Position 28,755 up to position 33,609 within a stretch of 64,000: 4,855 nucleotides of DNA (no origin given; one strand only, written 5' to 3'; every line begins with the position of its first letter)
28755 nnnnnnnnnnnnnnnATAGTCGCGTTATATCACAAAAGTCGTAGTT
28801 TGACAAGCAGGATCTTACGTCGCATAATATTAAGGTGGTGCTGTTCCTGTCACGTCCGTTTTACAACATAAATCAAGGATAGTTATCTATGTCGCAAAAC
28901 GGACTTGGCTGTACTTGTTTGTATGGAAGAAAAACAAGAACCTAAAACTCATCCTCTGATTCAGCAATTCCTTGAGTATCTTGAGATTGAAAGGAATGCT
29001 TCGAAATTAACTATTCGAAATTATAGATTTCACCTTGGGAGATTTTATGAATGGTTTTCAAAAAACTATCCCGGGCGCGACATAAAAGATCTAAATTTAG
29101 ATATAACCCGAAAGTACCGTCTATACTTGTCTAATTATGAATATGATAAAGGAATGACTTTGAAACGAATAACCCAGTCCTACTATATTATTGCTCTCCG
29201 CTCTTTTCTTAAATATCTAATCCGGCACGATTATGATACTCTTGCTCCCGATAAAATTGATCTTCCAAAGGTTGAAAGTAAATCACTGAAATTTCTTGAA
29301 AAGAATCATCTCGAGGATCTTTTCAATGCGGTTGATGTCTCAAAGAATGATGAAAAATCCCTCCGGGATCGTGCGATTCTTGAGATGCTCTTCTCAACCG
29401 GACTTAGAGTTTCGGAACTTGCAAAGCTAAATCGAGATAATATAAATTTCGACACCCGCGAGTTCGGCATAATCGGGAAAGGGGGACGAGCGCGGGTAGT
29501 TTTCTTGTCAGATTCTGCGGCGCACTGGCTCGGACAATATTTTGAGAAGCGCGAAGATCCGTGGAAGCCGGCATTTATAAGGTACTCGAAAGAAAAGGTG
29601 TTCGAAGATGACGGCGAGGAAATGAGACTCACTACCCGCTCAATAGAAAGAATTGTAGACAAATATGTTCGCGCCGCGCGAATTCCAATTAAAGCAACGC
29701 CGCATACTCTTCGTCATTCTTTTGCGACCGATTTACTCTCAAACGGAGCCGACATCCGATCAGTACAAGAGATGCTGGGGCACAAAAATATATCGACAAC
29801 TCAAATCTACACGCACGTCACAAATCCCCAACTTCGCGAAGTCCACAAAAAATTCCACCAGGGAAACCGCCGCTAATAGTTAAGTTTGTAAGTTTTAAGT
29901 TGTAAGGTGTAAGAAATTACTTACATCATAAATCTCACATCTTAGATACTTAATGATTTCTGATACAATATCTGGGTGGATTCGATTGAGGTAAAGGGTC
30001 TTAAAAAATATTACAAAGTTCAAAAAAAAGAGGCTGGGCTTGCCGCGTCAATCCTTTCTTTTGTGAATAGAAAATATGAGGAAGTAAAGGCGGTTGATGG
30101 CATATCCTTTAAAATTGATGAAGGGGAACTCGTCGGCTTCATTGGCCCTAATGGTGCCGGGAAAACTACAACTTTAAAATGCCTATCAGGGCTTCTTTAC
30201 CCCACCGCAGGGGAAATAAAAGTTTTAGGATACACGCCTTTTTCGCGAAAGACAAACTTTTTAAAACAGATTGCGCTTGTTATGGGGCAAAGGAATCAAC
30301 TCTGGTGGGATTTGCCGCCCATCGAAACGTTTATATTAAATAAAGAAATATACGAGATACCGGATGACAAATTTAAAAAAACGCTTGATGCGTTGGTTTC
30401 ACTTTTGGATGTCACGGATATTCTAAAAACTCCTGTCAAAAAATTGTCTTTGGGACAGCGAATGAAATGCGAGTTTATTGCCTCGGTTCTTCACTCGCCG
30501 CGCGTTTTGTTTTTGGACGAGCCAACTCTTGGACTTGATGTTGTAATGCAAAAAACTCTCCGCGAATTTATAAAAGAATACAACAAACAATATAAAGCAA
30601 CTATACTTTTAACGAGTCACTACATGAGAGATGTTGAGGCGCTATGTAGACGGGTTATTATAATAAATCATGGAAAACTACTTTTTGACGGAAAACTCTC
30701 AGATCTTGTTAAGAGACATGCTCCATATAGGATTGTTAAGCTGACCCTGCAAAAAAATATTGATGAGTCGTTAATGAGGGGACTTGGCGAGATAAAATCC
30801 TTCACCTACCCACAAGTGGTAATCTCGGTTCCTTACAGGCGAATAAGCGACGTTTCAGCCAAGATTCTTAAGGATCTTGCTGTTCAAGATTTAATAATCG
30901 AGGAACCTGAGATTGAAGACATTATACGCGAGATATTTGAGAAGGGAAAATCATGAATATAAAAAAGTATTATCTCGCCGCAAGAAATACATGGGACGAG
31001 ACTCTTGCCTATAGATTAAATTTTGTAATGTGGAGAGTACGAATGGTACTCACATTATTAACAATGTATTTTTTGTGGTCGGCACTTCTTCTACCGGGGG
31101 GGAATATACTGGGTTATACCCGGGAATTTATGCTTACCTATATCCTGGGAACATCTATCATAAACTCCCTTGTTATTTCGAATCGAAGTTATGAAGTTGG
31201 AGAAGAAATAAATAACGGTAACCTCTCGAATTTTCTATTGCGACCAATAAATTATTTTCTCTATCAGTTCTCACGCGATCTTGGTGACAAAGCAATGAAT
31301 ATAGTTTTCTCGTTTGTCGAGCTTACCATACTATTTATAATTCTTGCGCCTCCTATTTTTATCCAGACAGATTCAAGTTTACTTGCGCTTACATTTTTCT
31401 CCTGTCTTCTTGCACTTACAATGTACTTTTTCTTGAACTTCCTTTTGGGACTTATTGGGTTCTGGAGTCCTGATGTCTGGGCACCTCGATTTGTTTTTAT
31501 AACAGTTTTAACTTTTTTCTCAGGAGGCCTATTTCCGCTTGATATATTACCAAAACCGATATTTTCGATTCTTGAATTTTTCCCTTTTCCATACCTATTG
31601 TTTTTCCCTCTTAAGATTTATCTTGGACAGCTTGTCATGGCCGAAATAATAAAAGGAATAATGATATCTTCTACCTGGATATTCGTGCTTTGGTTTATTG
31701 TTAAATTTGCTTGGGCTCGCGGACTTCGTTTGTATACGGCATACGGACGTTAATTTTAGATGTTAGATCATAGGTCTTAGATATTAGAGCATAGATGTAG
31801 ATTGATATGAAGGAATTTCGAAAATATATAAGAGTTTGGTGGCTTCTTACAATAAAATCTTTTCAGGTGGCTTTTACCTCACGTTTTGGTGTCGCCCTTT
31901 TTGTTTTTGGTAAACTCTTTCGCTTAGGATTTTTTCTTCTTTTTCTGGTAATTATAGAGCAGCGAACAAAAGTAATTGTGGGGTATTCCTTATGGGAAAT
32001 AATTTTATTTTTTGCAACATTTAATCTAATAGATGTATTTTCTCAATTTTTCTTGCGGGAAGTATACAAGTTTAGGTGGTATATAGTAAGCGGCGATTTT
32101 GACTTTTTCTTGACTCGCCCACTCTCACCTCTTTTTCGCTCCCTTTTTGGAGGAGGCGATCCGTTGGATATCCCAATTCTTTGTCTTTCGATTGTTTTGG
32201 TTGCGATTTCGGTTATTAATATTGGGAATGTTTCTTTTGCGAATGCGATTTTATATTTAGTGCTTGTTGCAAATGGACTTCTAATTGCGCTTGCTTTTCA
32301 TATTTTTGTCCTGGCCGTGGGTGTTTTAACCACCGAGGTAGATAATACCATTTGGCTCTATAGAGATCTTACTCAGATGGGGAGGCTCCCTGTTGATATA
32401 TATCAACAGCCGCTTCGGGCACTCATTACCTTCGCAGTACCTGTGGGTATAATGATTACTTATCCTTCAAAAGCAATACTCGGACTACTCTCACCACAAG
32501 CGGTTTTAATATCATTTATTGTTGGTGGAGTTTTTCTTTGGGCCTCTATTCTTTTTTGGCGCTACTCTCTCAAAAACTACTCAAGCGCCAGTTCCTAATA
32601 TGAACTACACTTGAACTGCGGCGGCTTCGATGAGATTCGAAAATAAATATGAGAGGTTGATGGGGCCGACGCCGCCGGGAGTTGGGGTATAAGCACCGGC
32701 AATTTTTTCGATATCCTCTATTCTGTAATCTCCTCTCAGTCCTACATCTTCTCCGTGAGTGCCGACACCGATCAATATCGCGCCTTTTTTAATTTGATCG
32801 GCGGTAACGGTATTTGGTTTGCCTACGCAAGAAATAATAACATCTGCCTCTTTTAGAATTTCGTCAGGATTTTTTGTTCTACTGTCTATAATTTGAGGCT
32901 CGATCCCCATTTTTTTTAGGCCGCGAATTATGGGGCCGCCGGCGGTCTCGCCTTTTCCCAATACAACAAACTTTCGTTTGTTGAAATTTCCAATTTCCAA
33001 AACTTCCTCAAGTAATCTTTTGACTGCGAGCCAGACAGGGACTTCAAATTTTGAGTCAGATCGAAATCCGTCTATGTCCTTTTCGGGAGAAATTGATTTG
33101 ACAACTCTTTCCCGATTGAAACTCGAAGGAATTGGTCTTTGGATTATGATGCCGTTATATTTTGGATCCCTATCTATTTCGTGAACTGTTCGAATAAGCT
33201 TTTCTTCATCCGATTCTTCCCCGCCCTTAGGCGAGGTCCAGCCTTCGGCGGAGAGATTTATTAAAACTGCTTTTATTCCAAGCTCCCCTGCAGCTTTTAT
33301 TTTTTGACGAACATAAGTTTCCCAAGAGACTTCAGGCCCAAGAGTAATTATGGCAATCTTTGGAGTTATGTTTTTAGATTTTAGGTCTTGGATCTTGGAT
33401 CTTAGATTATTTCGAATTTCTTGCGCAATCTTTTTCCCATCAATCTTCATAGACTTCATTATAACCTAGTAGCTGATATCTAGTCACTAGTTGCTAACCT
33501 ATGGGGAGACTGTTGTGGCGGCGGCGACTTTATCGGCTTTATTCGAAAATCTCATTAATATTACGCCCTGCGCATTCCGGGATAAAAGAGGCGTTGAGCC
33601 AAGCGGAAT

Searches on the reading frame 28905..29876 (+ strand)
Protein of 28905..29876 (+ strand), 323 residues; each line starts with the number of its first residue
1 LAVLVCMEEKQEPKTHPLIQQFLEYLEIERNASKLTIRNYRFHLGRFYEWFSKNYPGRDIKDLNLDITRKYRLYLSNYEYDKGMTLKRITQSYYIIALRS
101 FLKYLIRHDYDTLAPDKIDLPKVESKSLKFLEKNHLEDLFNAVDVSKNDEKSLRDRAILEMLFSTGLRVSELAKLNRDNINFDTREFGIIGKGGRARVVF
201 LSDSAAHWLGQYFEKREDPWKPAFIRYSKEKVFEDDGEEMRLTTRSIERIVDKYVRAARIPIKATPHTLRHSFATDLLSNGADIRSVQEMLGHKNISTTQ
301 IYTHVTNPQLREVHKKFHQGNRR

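Call 14: search_protein_families(library=pfam, proteins=[window:28905-29876:+], max_evalue=0.01)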
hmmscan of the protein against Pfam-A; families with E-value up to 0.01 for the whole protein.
window:28905-29876:+ (323 aa): 3 families
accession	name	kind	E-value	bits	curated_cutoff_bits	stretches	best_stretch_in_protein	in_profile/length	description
PF00589.27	Phage_integrase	-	4.2e-42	144.3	27.1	1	129-306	1-169/172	Phage integrase family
PF02899.23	Phage_int_SAM_1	-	5.3e-12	46.3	22.3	1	19-107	1-81/83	Phage integrase, N-terminal SAM-like domain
PF13495.12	Phage_int_SAM_4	-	5.9e-05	23.8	27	1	19-53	46-80/85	Phage integrase, N-terminal SAM-like domain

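Call 49: search_protein_families(library=ncbifam, proteins=[window:28905-29876:+], max_evalue=0.00001)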
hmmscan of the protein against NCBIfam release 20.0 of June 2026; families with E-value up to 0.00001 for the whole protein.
window:28905-29876:+ (323 aa): 11 families
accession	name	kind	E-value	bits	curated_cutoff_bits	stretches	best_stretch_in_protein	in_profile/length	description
TIGR02224.1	recomb_XerC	equivalog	2.1e-74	250.5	335.15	1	20-321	1-293/295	tyrosine recombinase XerC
TIGR02225.1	recomb_XerD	equivalog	8.5e-73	245.2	329.6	1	20-318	1-287/290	site-specific tyrosine recombinase XerD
NF001399.0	PRK00283.1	subfamily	2.5e-68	230.5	279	1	15-319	5-297/300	tyrosine recombinase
NF040815.2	recomb_XerA_Arch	equivalog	3.8e-65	220.1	220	1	21-313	2-262/263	site-specific tyrosine recombinase/integron integrase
NF002331.0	PRK01287.1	subfamily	4e-53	180.7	371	1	16-322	24-329/365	site-specific tyrosine recombinase XerC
NF003462.0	PRK05084.1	equivalog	3.1e-38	131.4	267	1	124-317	167-356/360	tyrosine recombinase XerS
TIGR02249.1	integrase_gron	subfamily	2.8e-32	112.3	265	2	242-313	237-308/315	integron integrase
NF011946.0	PRK15417.1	equivalog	4.8e-21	75.3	435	1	245-307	255-317/337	integron integrase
NF007370.0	PRK09870.1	subfamily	9.7e-13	48.2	221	1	123-307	5-181/200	tyrosine-type DNA invertase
NF040693.1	recomb_GmtY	equivalog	6.7e-11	42.1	340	0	265-312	392-439/441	gamma-mobile-trio recombinase GmtY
NF007371.0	PRK09871.1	subfamily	2e-10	40.5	222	1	148-305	21-174/198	tyrosine-type DNA invertase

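Call 77: search_solved_structures(query=window:28905-29876:+, max_evalue=1e-10, show_alignments=2)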
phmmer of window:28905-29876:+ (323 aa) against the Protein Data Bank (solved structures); distinct sequences matched with E-value up to 1e-10: 7.
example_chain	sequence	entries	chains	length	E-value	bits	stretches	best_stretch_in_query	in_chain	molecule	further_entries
1a0p_A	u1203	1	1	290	5.9e-39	137.3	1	19-315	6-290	SITE-SPECIFIC RECOMBINASE XERD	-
4a8e_A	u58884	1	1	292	9.4e-38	133.4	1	7-316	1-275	PROBABLE TYROSINE RECOMBINASE XERC-LIKE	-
5dcf_A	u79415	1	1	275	8.1e-34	120.4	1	150-319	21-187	Tyrosine recombinase XerD,DNA translocase FtsK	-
9i5v_14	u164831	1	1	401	1.3e-32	116.5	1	15-316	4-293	Ribosome-associated translation inhibitor RaiA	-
5hxy_A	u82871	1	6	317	1.3e-30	109.9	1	14-316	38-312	Tyrosine recombinase XerA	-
2a3v_A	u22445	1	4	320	3.4e-18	69.1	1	245-307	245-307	site-specific recombinase IntI4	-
5jjv_A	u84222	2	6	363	5.1e-13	52.1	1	26-313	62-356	Tyrosine recombinase XerH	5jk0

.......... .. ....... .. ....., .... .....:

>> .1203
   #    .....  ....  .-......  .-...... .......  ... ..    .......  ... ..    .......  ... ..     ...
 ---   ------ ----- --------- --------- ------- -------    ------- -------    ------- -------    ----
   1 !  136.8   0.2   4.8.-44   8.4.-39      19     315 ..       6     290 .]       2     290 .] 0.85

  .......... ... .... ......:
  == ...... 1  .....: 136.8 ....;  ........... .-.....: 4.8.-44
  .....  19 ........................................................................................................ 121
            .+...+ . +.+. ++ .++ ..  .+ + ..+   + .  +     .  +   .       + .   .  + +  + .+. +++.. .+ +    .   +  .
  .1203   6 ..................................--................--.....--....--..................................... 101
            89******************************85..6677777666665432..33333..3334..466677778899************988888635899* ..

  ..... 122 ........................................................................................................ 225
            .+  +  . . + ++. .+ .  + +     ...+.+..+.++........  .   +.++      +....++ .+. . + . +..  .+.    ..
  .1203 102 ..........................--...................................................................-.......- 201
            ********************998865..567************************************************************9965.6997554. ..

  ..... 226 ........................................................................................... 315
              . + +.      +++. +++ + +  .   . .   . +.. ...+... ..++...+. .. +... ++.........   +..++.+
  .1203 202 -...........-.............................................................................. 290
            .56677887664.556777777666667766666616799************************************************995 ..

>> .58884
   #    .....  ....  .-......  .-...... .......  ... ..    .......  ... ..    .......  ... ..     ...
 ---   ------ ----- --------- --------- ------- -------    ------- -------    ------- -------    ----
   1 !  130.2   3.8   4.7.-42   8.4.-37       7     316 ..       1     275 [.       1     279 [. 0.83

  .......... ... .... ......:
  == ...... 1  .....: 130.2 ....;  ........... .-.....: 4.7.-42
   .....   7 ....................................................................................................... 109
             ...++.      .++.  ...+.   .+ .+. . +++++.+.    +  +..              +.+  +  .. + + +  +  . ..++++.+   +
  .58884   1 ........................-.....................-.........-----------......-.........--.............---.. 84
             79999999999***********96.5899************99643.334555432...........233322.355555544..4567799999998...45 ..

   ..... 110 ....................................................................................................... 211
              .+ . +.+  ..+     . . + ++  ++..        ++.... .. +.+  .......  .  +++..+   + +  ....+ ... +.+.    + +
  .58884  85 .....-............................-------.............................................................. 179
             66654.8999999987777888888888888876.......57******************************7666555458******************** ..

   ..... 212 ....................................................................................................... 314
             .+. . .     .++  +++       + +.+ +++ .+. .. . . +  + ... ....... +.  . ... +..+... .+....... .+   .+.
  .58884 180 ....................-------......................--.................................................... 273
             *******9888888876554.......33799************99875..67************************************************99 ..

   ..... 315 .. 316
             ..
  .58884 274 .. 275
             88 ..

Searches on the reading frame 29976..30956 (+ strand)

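Call 14: search_protein_families(library=pfam, proteins=[window:29976-30956:+], max_evalue=0.01)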
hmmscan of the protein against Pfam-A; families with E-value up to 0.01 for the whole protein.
window:29976-30956:+ (326 aa): 4 families
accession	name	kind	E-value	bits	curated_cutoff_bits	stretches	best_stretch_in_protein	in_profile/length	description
PF00005.33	ABC_tran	-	1.4e-25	90.9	25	1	41-184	2-136/137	ABC transporter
PF13304.12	AAA_21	-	8.6e-16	59.3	27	2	140-215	221-298/304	AAA domain, putative AbiEii toxin, Type IV TA system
PF13476.12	AAA_23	-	0.0001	23.5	27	1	43-78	15-47/201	AAA domain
PF13555.12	AAA_29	-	0.0044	17.2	27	1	42-78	14-50/61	P-loop containing region of AAA domain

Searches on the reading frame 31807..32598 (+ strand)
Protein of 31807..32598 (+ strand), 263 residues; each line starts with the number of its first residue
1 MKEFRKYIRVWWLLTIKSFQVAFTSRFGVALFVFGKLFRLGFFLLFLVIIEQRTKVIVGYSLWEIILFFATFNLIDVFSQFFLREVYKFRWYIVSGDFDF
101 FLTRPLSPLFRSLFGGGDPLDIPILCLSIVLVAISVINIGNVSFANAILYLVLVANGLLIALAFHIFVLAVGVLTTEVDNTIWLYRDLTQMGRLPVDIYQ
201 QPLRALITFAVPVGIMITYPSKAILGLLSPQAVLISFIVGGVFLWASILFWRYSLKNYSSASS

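Call 27: search_protein_families(library=pfam, proteins=[window:31807-32598:+], max_evalue=0.001)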
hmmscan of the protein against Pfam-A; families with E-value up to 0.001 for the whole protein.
window:31807-32598:+ (263 aa): 1 family
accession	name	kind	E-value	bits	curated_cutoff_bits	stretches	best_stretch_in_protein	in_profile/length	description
PF06182.17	ABC2_membrane_6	-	1e-32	114.2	22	1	43-262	7-229/229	ABC-2 family transporter protein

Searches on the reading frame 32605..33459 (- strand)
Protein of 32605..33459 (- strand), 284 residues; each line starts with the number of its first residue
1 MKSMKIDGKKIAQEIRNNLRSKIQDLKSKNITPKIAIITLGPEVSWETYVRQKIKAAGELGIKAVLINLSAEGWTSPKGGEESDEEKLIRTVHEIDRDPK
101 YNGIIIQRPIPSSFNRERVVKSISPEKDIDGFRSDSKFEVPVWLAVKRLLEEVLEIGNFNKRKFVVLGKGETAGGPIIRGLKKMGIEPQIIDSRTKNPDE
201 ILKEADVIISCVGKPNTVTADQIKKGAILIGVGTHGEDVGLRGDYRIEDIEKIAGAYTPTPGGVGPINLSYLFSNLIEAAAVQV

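Call 27: search_protein_families(library=pfam, proteins=[window:32605-33459:-], max_evalue=0.001)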
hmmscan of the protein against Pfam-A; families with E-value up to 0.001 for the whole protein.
window:32605-33459:- (284 aa): 2 families
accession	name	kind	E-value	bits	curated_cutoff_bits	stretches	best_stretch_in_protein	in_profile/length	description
PF02882.25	THF_DHG_CYH_C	-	4e-29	101.4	27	1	146-282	23-158/160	Tetrahydrofolate dehydrogenase/cyclohydrolase, NAD(P)-binding domain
PF00763.28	THF_DHG_CYH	-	2.4e-27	95.9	32.8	1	6-130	1-115/115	Tetrahydrofolate dehydrogenase/cyclohydrolase, catalytic domain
